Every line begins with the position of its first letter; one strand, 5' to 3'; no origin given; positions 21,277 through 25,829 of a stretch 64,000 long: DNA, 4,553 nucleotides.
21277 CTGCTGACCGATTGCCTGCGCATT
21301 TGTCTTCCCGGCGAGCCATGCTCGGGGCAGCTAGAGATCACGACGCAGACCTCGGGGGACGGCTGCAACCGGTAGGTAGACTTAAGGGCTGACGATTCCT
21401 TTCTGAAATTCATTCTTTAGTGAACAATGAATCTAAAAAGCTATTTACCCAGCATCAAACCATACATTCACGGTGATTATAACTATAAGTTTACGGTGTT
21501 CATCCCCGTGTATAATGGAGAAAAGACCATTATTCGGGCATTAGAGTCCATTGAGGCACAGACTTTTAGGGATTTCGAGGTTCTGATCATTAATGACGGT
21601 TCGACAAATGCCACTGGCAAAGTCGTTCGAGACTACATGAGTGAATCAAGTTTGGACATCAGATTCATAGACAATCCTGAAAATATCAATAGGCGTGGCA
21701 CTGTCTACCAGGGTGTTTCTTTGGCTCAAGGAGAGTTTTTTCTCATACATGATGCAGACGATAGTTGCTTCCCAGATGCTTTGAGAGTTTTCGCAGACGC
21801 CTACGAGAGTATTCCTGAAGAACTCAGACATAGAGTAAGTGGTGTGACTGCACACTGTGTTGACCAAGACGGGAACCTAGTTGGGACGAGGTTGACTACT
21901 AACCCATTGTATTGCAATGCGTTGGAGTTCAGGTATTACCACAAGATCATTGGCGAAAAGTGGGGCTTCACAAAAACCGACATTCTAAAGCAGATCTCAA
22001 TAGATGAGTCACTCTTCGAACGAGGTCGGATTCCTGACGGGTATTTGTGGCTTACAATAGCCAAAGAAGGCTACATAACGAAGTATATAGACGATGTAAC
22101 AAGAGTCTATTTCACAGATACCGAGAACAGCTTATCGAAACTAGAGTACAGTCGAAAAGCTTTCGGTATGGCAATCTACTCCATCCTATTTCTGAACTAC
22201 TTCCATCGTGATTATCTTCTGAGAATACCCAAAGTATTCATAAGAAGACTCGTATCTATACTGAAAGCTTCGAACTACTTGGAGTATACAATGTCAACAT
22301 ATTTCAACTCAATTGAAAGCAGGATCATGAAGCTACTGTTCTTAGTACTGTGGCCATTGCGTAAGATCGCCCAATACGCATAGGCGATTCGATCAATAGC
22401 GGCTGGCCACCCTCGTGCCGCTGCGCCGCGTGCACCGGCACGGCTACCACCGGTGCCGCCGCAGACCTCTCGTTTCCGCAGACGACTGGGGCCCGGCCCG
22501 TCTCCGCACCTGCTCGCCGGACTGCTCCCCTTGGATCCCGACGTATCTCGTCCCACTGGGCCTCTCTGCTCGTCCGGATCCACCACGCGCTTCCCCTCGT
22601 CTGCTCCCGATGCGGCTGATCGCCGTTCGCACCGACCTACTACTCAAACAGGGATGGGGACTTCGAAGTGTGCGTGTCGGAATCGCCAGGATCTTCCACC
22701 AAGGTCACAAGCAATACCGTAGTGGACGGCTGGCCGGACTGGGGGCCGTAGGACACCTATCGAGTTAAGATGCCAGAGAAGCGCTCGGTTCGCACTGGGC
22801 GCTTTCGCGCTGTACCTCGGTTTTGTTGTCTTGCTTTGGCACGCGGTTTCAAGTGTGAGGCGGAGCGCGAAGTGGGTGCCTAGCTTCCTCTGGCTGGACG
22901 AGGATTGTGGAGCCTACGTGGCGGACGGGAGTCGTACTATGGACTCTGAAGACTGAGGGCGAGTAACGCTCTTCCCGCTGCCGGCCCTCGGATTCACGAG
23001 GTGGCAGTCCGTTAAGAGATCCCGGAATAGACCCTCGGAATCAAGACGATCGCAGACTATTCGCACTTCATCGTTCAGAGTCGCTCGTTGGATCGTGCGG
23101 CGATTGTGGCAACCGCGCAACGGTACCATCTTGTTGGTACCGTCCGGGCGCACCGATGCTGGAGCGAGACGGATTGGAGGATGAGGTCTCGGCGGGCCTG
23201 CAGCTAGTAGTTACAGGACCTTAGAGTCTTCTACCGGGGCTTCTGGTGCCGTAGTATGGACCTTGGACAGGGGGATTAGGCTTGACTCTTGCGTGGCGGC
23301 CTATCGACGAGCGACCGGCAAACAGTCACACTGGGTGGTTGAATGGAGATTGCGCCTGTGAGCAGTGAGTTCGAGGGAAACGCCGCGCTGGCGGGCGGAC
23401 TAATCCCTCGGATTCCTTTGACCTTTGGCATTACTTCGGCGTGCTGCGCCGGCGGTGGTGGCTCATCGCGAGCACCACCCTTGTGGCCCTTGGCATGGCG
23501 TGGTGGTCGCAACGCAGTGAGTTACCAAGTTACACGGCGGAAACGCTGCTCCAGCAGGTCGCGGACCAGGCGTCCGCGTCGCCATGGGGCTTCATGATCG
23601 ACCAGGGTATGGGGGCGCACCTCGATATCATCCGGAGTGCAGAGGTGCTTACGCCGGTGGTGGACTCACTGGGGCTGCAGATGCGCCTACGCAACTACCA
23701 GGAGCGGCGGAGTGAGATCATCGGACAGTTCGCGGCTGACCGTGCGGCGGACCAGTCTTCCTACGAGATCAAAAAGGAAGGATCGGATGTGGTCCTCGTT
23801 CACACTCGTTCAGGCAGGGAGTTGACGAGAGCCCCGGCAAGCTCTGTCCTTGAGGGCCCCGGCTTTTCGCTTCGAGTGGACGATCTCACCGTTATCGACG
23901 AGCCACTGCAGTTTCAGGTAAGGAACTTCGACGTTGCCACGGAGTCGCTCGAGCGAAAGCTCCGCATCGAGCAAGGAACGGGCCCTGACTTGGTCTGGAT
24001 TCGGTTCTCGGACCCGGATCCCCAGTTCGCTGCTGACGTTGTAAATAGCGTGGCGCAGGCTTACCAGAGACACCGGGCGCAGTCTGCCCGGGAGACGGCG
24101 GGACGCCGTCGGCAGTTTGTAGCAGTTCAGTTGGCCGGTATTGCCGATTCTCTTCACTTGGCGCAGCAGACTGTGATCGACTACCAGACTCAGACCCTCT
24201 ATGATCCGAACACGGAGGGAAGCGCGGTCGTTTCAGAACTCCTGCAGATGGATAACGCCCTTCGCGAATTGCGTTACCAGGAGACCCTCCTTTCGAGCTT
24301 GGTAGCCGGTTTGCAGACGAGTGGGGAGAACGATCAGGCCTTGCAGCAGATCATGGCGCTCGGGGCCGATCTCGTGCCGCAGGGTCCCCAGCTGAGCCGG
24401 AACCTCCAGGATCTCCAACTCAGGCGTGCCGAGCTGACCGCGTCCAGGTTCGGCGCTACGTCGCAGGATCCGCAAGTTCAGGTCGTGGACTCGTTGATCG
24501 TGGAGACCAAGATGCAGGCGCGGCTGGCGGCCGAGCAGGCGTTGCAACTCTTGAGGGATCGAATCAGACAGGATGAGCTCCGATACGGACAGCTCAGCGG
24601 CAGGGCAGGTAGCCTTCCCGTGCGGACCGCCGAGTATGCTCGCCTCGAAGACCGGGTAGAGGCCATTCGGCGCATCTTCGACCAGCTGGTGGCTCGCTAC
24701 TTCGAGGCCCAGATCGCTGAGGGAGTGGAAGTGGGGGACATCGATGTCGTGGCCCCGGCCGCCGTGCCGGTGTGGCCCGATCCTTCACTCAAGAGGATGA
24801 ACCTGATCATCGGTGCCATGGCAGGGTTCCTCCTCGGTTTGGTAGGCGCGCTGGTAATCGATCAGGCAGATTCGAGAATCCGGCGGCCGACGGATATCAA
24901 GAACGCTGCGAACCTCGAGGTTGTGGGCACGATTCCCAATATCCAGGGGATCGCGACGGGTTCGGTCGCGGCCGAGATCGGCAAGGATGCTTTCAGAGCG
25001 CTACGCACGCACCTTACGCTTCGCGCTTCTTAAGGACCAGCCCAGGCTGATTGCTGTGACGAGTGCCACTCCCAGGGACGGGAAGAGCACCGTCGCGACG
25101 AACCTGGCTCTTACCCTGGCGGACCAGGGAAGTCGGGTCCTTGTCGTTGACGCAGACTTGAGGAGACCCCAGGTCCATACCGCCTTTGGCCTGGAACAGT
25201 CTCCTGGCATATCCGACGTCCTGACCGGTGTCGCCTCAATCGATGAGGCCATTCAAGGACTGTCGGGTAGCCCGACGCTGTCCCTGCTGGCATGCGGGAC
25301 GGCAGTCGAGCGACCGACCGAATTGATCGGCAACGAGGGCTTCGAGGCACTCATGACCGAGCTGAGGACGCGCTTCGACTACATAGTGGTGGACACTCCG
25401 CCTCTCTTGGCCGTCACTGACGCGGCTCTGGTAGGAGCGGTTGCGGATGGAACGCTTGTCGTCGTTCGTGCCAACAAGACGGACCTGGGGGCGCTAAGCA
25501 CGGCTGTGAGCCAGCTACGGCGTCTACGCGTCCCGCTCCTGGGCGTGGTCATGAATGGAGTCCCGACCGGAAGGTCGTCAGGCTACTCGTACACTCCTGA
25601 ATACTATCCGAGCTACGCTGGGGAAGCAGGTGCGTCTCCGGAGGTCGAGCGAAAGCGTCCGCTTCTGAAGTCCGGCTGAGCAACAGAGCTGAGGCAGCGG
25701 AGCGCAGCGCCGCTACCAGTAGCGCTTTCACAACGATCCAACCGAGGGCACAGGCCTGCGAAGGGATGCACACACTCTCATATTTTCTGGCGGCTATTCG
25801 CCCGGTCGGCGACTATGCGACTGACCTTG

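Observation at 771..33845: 33-kb Wzy-dependent EPS locus whose tailoring genes predict an unusual anionic, amidated and sulfated polymer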

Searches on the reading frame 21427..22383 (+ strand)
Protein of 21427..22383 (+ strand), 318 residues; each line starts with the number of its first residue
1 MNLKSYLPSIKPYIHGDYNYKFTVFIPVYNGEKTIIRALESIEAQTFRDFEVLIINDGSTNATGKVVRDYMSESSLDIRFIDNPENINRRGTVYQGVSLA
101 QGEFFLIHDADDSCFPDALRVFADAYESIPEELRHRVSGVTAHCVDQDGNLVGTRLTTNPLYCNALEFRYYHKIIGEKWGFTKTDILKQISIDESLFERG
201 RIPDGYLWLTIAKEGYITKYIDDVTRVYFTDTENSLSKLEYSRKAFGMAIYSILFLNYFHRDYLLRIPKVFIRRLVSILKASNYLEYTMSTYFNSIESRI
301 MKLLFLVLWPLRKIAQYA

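Call 4: search_protein_families(library=pfam, proteins=[window:21427-22383:+], max_evalue=0.01)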
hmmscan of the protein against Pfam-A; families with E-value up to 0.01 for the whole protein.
window:21427-22383:+ (318 aa): 3 families
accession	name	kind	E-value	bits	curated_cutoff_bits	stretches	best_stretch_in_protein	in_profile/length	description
PF00535.33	Glycos_transf_2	-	8.3e-25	88.1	23.3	1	23-129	1-106/168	Glycosyl transferase family 2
PF10111.15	Glyco_tranf_2_2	-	1e-06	28.9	27.3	1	23-122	1-102/276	Glycosyltransferase like family 2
PF13641.12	Glyco_tranf_2_3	-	5.5e-06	27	27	1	22-125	3-110/230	Glycosyltransferase like family 2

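Call 7: search_protein_families(library=ncbifam, proteins=[window:21427-22383:+], max_evalue=0.001)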
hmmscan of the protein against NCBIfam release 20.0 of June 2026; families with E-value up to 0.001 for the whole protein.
window:21427-22383:+ (318 aa): 17 families
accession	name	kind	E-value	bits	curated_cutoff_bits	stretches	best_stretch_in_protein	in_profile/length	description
NF053739.1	GlytfEpsEBac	equivalog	2.5e-16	59.4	450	1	21-150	2-128/265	glycosyltransferase EpsE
NF050050.1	ProtGlycPglI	equivalog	1.4e-15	57.5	500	1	21-305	3-268/306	GalNAc(5)-diNAcBac-PP-undecaprenol beta-1,3-glucosyltransferase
NF007482.0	PRK10073.1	equivalog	1.1e-14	54.2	423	1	21-117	7-101/334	glycosyltransferase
TIGR03937.1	PgaC_IcaA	equivalog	7.6e-13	48.2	422.3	1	21-121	46-145/407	poly-beta-1,6-N-acetyl-D-glucosamine synthase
NF047683.1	TeichurnBiosyTuaG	equivalog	3e-11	43.5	400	1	22-119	8-104/252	teichuronic acid biosynthesis protein TuaG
NF041875.1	EPS_EpsD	equivalog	6.6e-11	42.2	370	1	24-127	3-105/325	exopolysaccharide biosynthesis glycosyltransferase EpsD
NF047588.1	GlcsyltransPgfSStrep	equivalog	2.7e-10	40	500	1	21-127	2-111/308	glycosyltransferase PgfS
NF007453.0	PRK10018.1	equivalog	1.7e-09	37.8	382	1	22-128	8-113/280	colanic acid biosynthesis glycosyltransferase WcaA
TIGR04017.1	WcaA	equivalog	9.7e-09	35.2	495.75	1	22-129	7-113/279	colanic acid biosynthesis glycosyltransferase WcaA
NF038302.1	EPS_HpsE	equivalog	1.6e-08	33.9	300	1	21-108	2-93/307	hormogonium polysaccharide biosynthesis glycosyltransferase HpsE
NF041394.1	GtaseAglG_Halo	equivalog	1.6e-07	30.9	440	1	34-128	17-109/304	glucosyl-dolichyl phosphate glucuronosyltransferase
TIGR04283.1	glyco_like_mftF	equivalog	6e-07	29.3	182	1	23-119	2-89/221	TIGR04283 family arsenosugar biosynthesis glycosyltransferase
TIGR03111.1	glyc2_xrt_Gpos1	hypoth_equivalog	2.4e-06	26.6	363.95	1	21-130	50-160/439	TIGR03111 family XrtG-associated glycosyltransferase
TIGR04242.1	nodulat_NodC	equivalog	9.1e-06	24.9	550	1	21-122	49-152/395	chitooligosaccharide synthase NodC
TIGR03965.1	mycofact_glyco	equivalog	1.6e-05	24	280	1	21-112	75-165/467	mycofactocin biosynthesis glycosyltransferase MftF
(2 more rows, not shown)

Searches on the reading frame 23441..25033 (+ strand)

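Call 4: search_protein_families(library=pfam, proteins=[window:23441-25033:+], max_evalue=0.01)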
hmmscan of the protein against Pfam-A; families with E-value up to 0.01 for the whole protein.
window:23441-25033:+ (530 aa): 3 families
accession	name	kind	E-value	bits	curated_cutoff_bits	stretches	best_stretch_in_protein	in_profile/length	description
PF13807.11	GNVR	-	2.5e-05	24.5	27.7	1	399-472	6-79/82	G-rich domain on putative tyrosine kinase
PF02706.20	Wzz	-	7.5e-05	23.4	25.5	1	1-47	11-56/91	Chain length determinant protein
PF18096.6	Thump_like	-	0.0038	17.5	26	0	156-183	29-55/78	THUMP domain-like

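Call 7: search_protein_families(library=ncbifam, proteins=[window:23441-25033:+], max_evalue=0.001)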
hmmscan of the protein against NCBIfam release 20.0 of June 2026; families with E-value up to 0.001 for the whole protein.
window:23441-25033:+ (530 aa): 6 families
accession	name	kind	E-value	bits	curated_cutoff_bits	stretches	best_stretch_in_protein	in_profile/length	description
TIGR03007.1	pepcterm_ChnLen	equivalog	1.4e-26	92.8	278.85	1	167-502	106-464/498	XrtA system polysaccharide chain length determinant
TIGR01005.1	eps_transp_fam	subfamily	1.3e-21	76.5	411.7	2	161-500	133-479/754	exopolysaccharide transport protein family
TIGR03017.1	EpsF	equivalog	1.9e-21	76.3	422.75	1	168-498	117-443/444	chain length determinant protein EpsF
NF008568.0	PRK11519.1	equivalog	7.6e-17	60.7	1068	2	5-288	31-334/720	tyrosine-protein kinase Wzc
NF007350.0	PRK09841.1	equivalog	3.7e-14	51.8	1248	2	372-500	348-472/726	tyrosine-protein kinase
TIGR01006.1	polys_exp_MPA1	subfamily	7.3e-09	35.4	296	1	417-501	140-224/226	CspC family polysaccharide chain length determinant protein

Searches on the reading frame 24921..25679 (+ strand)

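Call 4: search_protein_families(library=pfam, proteins=[window:24921-25679:+], max_evalue=0.01)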
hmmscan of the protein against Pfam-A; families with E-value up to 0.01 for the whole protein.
window:24921-25679:+ (252 aa): 6 families
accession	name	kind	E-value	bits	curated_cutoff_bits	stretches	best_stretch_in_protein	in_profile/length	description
PF13614.12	AAA_31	-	7.1e-15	55.8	27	1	44-195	4-160/177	AAA domain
PF10609.15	ParA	-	7.9e-14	52.1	27.1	1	43-212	5-173/246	NUBPL iron-transfer P-loop NTPase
PF01656.29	CbiA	-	3.2e-08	34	25.4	1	45-214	2-83/125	CobQ/CobB/MinD/ParA nucleotide binding domain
PF09140.17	MipZ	-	1.4e-06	28.2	20.7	1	53-161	12-109/262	ATPase MipZ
PF06564.18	CBP_BcsQ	-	7.6e-05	22.8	21.3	1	54-185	14-148/234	Cellulose biosynthesis protein BcsQ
PF16575.11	CLP1_P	-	0.0018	18.5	26.6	1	54-84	6-36/188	mRNA cleavage and polyadenylation factor CLP1 P-loop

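Call 7: search_protein_families(library=ncbifam, proteins=[window:24921-25679:+], max_evalue=0.001)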
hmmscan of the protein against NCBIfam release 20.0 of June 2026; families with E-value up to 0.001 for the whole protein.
window:24921-25679:+ (252 aa): 20 families
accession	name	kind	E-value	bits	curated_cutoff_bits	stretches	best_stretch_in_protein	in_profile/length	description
TIGR01007.1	eps_fam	subfamily_domain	3.2e-44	150.9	108.05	1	36-224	12-200/204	polysaccharide biosynthesis tyrosine autokinase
TIGR03018.1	pepcterm_TyrKin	hypoth_equivalog_domain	4.6e-38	130.6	230.65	1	38-212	32-207/207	XrtA-associated tyrosine autokinase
NF007350.0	PRK09841.1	equivalog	4.8e-38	130.8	1248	1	31-230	521-719/726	tyrosine-protein kinase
TIGR01005.1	eps_transp_fam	subfamily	2.7e-37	128.4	411.7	1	5-224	509-728/754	exopolysaccharide transport protein family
TIGR03029.1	EpsG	equivalog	1.2e-35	123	313.8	1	32-212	96-273/274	chain length determinant protein tyrosine kinase EpsG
NF008568.0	PRK11519.1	equivalog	1.6e-34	119.1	1068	1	31-229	516-711/720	tyrosine-protein kinase Wzc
TIGR01969.1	minD_arch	subfamily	9.3e-17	61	201.75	1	43-214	2-170/251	cell division ATPase MinD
TIGR01968.1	minD_bact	equivalog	2.1e-14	53.5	212.9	1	42-183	2-142/261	septum site-determining protein MinD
NF008669.0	PRK11670.1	equivalog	4.2e-13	48.9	348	1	42-212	108-277/369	iron-sulfur cluster carrier protein ApbC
NF041546.1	ParA_partition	equivalog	1.2e-11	44.6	180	2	54-80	12-38/203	ParA family partition ATPase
NF041136.1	MrpORP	equivalog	6.1e-11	42.2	450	1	44-95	8-59/365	iron-sulfur cluster carrier protein MrpORP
TIGR03815.1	CpaE_hom_Actino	equivalog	2.6e-08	33.4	154.45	1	11-210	83-279/340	septum site-determining protein Ssd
NF047398.1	AAA_KGGVGR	domain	3.4e-08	34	90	1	54-103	15-67/190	KGGVGR-motif variant AAA ATPase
TIGR03371.1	cellulose_yhjQ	equivalog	1.2e-06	28.2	157.85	1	44-201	4-163/246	cellulose biosynthesis protein BcsQ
NF008079.0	PRK10818.1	equivalog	2.2e-06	27.2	508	1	42-178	3-139/270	septum site-determining protein MinD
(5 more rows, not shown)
